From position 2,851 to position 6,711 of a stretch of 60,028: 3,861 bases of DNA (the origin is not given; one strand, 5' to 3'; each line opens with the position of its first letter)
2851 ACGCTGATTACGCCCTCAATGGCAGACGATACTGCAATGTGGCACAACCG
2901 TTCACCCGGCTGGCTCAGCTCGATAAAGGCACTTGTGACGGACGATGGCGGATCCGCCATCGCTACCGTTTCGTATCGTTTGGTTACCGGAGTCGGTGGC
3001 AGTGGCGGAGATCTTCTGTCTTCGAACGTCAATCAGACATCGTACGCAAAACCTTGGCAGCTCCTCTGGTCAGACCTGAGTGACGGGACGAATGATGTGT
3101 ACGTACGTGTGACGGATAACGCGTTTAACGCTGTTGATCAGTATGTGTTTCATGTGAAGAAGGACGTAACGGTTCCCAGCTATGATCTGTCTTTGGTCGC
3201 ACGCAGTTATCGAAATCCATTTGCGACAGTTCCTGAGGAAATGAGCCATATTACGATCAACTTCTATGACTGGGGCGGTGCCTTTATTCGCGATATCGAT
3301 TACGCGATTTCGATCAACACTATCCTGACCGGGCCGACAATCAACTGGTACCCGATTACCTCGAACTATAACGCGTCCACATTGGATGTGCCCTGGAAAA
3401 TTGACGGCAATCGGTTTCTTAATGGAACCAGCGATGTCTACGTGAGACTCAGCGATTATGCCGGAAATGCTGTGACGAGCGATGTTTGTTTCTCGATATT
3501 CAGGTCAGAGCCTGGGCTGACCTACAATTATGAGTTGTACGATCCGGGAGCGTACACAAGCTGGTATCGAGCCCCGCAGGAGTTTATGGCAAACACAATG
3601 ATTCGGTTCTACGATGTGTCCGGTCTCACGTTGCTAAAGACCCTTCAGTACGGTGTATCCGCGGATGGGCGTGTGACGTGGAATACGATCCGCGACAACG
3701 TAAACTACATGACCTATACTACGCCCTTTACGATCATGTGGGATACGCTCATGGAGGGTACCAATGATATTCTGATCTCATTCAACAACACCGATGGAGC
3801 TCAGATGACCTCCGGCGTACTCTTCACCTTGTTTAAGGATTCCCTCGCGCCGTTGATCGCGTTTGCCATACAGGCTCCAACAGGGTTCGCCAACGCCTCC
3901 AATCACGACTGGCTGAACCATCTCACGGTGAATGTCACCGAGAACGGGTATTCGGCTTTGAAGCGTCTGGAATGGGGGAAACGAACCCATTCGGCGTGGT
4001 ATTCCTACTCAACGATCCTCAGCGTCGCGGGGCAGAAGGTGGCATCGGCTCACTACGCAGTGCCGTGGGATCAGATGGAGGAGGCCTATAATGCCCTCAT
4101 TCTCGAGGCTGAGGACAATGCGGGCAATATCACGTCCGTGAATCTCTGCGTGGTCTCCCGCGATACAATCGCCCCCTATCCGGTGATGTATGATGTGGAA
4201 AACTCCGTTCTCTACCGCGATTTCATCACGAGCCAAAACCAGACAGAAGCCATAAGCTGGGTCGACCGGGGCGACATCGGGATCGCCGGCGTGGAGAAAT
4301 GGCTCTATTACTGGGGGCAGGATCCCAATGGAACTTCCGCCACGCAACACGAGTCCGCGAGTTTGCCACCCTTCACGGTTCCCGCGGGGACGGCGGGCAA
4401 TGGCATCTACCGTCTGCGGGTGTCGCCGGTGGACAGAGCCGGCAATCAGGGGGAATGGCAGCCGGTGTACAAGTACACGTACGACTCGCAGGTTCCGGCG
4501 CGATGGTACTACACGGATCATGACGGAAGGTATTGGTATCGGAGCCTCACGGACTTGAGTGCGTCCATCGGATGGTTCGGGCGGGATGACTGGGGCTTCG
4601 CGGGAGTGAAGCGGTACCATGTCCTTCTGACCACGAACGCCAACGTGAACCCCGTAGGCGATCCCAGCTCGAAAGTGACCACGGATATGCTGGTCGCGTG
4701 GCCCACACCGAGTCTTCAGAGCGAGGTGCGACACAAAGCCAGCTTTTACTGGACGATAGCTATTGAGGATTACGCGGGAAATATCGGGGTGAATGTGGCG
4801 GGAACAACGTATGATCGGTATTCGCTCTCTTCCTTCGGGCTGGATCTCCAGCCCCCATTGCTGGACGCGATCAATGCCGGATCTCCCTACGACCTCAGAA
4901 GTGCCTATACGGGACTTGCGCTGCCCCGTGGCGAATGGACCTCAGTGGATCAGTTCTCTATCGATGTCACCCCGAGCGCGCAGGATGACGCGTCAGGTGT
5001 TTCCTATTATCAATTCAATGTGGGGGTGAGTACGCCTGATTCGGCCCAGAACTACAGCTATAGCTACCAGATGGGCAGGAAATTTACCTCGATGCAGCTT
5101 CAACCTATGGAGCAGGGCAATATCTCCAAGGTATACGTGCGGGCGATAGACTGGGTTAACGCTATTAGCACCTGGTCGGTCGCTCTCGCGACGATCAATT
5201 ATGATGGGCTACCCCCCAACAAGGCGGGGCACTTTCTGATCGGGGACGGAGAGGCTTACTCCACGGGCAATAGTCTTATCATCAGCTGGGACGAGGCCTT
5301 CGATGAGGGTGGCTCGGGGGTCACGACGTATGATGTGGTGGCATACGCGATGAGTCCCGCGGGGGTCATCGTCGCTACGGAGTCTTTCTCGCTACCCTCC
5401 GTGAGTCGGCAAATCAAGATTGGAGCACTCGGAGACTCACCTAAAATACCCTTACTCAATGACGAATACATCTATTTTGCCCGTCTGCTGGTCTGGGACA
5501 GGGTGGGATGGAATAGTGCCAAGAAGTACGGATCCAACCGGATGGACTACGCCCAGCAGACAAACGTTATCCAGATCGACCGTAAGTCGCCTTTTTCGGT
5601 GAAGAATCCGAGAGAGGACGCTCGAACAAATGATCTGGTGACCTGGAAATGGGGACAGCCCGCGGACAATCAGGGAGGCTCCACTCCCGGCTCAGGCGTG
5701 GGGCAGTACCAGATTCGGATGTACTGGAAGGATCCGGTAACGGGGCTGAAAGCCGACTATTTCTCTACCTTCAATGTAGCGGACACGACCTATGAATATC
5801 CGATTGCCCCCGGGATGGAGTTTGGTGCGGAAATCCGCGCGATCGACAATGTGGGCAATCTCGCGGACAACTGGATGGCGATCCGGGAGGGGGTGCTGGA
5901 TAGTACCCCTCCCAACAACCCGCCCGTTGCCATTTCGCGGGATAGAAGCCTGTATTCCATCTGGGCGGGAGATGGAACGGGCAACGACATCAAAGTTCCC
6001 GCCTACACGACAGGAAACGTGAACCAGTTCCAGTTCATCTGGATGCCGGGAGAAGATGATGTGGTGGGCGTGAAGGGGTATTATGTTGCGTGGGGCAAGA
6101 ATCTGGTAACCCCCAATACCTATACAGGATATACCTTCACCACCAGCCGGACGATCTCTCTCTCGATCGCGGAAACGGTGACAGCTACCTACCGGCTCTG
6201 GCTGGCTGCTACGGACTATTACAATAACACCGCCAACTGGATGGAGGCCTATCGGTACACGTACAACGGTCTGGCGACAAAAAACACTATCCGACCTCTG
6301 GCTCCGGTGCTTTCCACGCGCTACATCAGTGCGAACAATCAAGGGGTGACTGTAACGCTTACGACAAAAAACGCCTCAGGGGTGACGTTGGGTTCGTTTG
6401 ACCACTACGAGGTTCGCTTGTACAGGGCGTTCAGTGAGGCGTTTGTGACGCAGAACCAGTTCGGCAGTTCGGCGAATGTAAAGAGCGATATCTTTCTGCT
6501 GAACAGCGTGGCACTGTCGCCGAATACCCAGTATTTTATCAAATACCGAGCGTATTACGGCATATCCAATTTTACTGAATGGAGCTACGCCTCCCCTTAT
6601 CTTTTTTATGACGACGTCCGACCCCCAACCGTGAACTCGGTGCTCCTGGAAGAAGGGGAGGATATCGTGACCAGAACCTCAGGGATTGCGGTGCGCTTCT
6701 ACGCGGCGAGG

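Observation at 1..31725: One uninterrupted ORF of more than 31.7 kb (at least 10,574 codons), still open at the 5' window edge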

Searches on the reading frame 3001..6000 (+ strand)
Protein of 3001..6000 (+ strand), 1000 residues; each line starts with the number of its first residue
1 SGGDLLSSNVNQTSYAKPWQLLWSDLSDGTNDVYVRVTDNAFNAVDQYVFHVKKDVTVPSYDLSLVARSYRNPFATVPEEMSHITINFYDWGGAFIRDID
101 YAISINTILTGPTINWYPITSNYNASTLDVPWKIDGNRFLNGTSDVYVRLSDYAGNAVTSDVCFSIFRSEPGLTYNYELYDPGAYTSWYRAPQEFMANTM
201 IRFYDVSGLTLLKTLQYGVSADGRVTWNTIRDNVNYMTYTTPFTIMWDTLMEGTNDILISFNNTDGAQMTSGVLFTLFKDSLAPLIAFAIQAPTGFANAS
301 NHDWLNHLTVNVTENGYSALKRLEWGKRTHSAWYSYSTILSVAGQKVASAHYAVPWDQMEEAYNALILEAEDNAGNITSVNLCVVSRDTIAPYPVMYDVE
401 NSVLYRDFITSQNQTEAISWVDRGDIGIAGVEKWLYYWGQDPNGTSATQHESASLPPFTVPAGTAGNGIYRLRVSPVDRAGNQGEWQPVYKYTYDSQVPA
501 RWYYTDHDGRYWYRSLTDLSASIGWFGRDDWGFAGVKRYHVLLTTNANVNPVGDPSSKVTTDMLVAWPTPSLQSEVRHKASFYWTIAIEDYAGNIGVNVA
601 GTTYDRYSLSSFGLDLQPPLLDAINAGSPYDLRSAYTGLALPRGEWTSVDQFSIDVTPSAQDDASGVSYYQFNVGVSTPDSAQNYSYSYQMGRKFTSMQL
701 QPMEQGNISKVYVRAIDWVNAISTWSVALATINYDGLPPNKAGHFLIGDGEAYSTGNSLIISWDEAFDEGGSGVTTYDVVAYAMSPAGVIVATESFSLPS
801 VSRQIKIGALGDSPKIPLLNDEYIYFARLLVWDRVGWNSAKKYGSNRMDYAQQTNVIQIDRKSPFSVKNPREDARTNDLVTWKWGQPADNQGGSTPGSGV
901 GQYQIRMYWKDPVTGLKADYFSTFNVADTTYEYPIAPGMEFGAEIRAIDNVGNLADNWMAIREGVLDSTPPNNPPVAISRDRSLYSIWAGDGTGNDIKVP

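Call 5: search_protein_families(library=pfam, proteins=[window:3001-6000:+], max_evalue=0.01)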
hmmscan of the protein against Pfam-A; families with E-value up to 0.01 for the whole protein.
window:3001-6000:+ (1000 aa): 1 family
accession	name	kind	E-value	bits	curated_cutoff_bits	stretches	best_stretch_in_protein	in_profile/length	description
PF19077.6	Big_13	-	1.3e-06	29.2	27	0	18-50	63-96/102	Bacterial Ig-like domain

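Call 91: search_protein_families(library=ncbifam, proteins=[window:3001-6000:+], max_evalue=0.01)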
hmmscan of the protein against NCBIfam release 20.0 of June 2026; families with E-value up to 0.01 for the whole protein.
window:3001-6000:+ (1000 aa): 1 family
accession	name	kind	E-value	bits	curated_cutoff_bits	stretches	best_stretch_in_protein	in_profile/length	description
NF047446.1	barrel_OmpL47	domain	4.8e-06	26.9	40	0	461-488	36-63/68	OmpL47-type beta-barrel domain-containing protein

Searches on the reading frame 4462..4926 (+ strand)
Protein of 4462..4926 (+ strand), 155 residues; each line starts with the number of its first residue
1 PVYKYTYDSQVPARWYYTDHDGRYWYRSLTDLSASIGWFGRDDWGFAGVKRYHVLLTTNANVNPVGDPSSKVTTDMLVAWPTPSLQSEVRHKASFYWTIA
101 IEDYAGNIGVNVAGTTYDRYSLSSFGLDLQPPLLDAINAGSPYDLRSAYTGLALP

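Call 21: search_protein_families(library=pfam, proteins=[window:4462-4926:+], max_evalue=1)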
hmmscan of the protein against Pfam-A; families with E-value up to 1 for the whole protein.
window:4462-4926:+ (155 aa): 0 families

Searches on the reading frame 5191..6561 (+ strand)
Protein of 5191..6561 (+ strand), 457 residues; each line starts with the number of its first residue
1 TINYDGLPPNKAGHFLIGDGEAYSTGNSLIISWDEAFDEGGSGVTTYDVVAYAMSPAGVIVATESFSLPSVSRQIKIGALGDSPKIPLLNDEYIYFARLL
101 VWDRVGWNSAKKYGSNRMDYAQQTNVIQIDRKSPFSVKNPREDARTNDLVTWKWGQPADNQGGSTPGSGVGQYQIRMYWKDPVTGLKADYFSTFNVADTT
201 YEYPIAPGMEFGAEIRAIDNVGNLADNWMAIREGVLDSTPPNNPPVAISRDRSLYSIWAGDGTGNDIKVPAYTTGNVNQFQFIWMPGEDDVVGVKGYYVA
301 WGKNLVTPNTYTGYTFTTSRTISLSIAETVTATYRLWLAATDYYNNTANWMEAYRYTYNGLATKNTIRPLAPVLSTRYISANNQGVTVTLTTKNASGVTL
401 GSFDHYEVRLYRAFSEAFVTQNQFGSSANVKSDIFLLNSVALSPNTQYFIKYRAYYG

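Call 21: search_protein_families(library=pfam, proteins=[window:5191-6561:+], max_evalue=1)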
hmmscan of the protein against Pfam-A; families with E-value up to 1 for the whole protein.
window:5191-6561:+ (457 aa): 0 families

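Call 103: search_solved_structures(query=window:5191-6561:+, max_evalue=1)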
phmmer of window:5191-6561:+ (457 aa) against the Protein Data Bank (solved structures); distinct sequences matched with E-value up to 1: 0.
